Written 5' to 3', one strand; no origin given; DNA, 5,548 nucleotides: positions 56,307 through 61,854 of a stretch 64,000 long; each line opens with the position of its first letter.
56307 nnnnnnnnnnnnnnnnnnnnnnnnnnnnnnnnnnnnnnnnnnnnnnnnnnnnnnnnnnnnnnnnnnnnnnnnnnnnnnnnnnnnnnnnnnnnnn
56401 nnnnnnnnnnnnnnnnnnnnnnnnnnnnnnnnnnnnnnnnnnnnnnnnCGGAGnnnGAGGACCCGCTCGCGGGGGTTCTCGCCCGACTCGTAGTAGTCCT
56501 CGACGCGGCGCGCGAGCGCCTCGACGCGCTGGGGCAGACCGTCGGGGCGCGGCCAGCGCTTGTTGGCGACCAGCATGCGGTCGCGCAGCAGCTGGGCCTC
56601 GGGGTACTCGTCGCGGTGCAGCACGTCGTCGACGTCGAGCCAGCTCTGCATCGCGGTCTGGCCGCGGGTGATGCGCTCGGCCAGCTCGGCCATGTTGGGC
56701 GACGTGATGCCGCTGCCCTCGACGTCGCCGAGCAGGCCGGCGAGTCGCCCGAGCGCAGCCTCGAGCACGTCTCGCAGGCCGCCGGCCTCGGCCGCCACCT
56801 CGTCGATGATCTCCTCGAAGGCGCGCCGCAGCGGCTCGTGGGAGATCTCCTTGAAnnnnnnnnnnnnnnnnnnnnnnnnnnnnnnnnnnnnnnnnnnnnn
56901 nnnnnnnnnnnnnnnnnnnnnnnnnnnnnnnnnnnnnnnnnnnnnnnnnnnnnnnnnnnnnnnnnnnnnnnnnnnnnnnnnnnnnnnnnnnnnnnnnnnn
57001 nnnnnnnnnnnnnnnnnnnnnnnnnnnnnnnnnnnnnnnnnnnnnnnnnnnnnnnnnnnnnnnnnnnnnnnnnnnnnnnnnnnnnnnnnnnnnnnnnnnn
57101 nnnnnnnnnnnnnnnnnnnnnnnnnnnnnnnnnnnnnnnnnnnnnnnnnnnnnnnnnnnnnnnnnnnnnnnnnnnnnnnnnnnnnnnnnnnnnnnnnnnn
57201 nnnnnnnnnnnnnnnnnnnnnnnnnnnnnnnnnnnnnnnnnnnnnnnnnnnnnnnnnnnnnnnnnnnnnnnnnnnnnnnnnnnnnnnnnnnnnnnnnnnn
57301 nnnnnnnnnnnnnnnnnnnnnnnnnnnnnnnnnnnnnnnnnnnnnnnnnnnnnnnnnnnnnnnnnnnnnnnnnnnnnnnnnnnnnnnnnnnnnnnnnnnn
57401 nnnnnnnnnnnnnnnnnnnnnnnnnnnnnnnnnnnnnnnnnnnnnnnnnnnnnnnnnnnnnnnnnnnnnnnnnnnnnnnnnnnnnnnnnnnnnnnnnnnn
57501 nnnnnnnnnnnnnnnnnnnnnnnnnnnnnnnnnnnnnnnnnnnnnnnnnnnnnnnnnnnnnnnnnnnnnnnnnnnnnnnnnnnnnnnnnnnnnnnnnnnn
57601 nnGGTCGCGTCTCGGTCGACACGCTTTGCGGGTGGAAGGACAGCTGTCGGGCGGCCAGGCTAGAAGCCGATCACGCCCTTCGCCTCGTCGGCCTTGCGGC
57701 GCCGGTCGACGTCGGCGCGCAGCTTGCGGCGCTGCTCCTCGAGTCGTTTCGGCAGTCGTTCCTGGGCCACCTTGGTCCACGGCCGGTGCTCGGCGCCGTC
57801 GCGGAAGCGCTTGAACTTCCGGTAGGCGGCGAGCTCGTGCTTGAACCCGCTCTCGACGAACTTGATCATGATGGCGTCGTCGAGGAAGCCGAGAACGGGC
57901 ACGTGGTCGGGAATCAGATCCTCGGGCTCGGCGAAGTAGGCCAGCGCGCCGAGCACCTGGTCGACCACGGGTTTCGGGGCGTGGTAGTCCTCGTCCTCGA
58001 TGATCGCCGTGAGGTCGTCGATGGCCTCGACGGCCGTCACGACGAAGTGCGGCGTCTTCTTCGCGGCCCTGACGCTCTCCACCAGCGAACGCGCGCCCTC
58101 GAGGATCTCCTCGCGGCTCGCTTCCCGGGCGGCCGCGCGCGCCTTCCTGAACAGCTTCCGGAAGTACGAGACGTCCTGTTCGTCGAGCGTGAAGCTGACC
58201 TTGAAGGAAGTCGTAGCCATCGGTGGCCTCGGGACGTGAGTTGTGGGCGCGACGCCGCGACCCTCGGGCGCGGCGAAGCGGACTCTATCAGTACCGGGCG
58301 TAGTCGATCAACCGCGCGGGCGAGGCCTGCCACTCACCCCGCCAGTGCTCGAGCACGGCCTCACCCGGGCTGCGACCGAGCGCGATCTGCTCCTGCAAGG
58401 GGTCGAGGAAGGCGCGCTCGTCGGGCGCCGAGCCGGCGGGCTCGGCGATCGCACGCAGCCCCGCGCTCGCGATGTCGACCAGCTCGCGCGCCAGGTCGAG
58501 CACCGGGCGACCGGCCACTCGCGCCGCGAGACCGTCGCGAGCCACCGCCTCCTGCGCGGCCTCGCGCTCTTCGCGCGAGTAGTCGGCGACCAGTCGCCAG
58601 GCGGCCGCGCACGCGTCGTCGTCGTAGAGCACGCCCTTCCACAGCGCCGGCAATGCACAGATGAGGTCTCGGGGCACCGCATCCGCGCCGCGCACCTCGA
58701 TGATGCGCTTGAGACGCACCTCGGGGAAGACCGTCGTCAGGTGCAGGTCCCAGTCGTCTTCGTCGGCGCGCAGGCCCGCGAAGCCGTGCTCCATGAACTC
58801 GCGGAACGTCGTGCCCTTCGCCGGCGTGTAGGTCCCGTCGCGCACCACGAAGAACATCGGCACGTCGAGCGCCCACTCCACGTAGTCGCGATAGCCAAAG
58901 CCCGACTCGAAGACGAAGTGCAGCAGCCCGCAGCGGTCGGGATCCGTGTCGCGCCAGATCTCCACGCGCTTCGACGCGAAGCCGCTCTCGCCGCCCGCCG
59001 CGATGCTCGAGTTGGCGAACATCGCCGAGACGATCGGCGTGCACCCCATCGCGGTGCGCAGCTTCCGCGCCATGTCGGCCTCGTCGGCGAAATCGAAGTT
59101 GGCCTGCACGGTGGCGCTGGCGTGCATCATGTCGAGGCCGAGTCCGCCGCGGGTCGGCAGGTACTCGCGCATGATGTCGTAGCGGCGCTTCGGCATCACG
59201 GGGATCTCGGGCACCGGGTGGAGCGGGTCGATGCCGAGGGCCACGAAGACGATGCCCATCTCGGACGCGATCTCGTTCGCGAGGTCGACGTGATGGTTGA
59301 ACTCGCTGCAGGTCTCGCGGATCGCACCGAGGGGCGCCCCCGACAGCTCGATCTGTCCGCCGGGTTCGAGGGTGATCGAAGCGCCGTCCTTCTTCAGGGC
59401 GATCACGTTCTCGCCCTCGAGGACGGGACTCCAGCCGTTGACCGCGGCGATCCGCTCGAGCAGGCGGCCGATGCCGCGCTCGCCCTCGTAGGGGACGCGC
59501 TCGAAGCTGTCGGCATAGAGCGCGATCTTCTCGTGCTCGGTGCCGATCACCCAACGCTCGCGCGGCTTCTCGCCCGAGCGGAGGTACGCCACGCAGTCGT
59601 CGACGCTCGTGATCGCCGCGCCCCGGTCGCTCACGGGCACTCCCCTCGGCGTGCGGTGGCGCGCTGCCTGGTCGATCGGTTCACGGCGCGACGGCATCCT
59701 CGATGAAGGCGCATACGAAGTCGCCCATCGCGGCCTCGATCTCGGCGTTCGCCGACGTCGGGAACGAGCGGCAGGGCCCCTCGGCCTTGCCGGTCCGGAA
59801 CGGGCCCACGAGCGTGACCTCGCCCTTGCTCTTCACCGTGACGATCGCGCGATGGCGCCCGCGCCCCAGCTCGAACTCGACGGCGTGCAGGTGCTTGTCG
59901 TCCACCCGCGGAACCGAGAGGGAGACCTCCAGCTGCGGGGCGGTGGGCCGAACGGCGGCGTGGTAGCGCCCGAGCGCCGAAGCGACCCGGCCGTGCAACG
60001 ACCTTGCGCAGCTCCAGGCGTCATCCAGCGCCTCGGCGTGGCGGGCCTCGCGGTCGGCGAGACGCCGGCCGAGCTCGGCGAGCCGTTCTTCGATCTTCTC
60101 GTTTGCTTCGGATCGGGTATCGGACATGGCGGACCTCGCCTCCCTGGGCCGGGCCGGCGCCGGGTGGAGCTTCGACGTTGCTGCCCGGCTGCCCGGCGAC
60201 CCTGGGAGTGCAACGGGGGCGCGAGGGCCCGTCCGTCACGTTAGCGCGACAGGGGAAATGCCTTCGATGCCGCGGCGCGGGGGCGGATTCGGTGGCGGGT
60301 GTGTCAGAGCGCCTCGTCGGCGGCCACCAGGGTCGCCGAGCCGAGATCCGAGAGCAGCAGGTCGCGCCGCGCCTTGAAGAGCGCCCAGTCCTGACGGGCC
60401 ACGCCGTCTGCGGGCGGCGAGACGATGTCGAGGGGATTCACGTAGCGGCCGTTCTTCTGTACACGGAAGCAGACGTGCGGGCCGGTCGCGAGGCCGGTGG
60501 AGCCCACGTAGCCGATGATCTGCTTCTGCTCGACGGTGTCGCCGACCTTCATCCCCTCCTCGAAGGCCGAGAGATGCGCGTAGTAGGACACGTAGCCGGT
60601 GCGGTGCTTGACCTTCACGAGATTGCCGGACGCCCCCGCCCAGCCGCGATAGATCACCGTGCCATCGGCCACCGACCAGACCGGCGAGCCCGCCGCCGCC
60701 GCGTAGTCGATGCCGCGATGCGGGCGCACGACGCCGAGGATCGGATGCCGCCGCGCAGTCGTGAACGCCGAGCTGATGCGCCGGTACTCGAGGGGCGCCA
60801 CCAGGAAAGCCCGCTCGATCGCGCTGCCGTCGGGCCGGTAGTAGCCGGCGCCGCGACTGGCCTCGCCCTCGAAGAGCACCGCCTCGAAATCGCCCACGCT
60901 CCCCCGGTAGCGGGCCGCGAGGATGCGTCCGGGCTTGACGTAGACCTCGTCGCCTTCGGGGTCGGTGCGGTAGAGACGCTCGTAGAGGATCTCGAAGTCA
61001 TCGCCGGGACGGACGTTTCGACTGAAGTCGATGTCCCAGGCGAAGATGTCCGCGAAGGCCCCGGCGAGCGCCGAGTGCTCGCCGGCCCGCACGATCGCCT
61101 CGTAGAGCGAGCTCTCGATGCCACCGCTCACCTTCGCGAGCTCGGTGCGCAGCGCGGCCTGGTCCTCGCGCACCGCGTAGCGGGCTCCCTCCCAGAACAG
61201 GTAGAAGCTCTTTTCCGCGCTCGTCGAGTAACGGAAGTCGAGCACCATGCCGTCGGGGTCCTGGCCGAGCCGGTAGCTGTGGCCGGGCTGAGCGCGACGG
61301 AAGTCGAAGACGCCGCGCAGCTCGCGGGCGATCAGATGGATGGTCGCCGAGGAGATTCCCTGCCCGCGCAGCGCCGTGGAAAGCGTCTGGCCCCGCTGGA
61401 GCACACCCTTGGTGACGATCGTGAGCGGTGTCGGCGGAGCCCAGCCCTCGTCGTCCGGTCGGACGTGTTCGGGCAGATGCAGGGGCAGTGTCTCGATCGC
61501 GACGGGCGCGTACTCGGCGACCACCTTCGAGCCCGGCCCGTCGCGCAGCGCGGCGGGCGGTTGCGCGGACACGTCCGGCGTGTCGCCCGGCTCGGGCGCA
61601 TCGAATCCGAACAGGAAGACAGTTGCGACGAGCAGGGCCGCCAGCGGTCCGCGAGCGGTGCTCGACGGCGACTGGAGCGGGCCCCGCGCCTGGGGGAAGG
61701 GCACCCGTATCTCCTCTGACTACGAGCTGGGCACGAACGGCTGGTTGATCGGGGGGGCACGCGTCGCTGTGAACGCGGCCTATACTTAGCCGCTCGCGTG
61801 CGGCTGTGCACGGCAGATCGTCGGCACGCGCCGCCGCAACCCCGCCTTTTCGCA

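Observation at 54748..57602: Response regulator with no recognisable output domain, followed 5 nt later by a 566-aa membrane protein of unknown family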

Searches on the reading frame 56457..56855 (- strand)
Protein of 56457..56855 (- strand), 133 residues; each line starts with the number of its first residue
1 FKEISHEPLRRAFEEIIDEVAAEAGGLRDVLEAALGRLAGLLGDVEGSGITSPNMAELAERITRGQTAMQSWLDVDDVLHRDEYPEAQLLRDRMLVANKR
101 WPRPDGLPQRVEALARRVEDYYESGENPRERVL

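Call 13: find_homologous_proteins(query=window:56457-56855:-)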
Query window:56457-56855:- (133 aa): 32 proteins with E <= 0.001 among 361 candidates.
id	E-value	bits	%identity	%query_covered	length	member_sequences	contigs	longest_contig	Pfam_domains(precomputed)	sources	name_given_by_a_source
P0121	3.1e-46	175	65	100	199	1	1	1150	-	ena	-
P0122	1.1e-45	173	65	100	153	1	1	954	-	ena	-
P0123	1.5e-43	166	63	100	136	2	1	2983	-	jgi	jgi:hypothetical protein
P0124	2.0e-43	166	59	100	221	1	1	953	-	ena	-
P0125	1.0e-41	160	59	100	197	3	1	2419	-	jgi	jgi:hypothetical protein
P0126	3.9e-41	158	61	100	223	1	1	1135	-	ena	-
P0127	5.7e-41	158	69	77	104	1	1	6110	-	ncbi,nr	ncbi:hypothetical protein MK280_09185, partial [Myxococcota bacterium]|nr:hypothetical protein [Myxo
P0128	8.4e-41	157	63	96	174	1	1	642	-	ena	-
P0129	2.0e-40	156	60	100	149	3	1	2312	-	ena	-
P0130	3.4e-40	155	60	100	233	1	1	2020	-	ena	-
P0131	1.1e-39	153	56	100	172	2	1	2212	-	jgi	jgi:hypothetical protein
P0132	1.4e-39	153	58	99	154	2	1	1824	-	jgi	jgi:hypothetical protein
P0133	4.5e-39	152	56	100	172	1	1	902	-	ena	-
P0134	1.2e-38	150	58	100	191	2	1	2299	-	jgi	jgi:hypothetical protein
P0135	1.4e-38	150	58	100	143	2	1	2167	-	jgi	jgi:hypothetical protein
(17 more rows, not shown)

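Call 79: search_solved_structures(query=A5, max_evalue=10)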
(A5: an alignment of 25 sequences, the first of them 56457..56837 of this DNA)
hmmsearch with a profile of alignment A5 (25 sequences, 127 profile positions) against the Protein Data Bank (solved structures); distinct sequences matched with E-value up to 10: 19.
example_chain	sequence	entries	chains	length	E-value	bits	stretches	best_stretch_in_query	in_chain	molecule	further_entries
9ugr_A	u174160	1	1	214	0.046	17.2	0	5-56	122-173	Syn-F4-Link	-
1uix_A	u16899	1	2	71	0.2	15.1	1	11-61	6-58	Rho-associated kinase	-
7zr2_A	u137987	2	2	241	0.49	13.9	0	7-71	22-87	Spike protein S2',Chimeric protein mimic of SARS-CoV-2 Spike HR1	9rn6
6y07_A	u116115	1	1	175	0.53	13.8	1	8-53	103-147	sohair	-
7rb4_A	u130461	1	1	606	0.6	13.6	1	4-64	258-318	Diphtheria toxin, C domain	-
8qae_A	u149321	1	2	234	0.77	13.2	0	10-50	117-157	sc-apCC-6-SLLA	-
7qve_j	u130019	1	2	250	0.86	13.1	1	44-111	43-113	Proteasome subunit alpha type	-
2af7_A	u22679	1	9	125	1.2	12.7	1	8-74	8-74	gamma-carboxymuconolactone decarboxylase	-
1fxk_C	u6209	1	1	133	1.3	12.5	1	3-40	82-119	PROTEIN (PREFOLDIN)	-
5cwc_A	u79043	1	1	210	1.5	12.3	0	5-56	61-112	Designed helical repeat protein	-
7jqe_A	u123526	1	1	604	1.5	12.3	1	5-45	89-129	ESAT-6/WXG100 secretion system protein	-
7n6g_6K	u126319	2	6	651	1.9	11.9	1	13-78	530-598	Heat shock protein 70A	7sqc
5to7_A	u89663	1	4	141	2.3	11.7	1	10-64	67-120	Nucleoprotein TPR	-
5oi7_A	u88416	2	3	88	2.9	11.4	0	7-52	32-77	Centrosomal protein of 85 kDa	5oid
5to5_A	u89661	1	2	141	3.1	11.3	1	10-64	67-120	Nucleoprotein TPR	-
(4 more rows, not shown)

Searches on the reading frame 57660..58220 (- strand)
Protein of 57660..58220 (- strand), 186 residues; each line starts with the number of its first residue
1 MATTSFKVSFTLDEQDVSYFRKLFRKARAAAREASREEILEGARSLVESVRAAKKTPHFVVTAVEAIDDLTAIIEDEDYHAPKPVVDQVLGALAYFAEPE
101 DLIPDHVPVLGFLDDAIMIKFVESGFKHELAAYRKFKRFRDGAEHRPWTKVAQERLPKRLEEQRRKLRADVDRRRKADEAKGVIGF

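Call 6: search_protein_families(library=pfam, proteins=[window:57660-58220:-], max_evalue=1)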
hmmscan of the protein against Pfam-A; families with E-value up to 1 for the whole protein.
window:57660-58220:- (186 aa): 1 family
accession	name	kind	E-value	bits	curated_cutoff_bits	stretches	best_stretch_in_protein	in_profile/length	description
PF06803.17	DUF1232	-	5.1e-11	42.6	23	1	89-119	5-35/37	Protein of unknown function (DUF1232)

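Call 7: search_protein_families(library=ncbifam, proteins=[window:57660-58220:-], max_evalue=1)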
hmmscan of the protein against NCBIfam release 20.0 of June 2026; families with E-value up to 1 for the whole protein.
window:57660-58220:- (186 aa): 0 families

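Call 31: search_protein_families(library=padloc, proteins=[window:57660-58220:-], max_evalue=1)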
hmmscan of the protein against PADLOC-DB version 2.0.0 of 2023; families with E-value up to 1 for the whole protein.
window:57660-58220:- (186 aa): 0 families

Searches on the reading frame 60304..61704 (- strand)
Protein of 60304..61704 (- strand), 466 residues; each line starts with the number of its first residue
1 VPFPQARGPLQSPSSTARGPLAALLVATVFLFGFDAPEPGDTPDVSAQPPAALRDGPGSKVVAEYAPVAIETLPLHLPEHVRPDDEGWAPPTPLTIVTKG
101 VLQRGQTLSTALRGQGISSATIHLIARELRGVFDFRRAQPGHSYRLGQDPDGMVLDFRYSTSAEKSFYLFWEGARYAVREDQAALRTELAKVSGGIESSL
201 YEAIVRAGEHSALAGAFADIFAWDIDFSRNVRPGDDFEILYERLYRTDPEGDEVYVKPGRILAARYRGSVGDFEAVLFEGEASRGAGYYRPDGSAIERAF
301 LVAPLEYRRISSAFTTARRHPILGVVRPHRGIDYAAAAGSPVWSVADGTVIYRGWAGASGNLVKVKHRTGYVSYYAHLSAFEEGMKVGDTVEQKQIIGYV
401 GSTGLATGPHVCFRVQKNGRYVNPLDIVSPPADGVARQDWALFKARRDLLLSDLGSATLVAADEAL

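Call 71: search_protein_families(library=pfam, proteins=[window:60304-61704:-], max_evalue=0.0001)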
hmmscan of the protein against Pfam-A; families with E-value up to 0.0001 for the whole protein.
window:60304-61704:- (466 aa): 2 families
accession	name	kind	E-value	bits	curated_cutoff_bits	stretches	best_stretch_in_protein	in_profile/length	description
PF01551.29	Peptidase_M23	-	7.5e-32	109.8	28.7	1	328-424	2-96/96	Peptidase family M23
PF19425.4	Csd3_N2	-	9.6e-07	29.2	27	0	191-315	8-121/122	Csd3 second domain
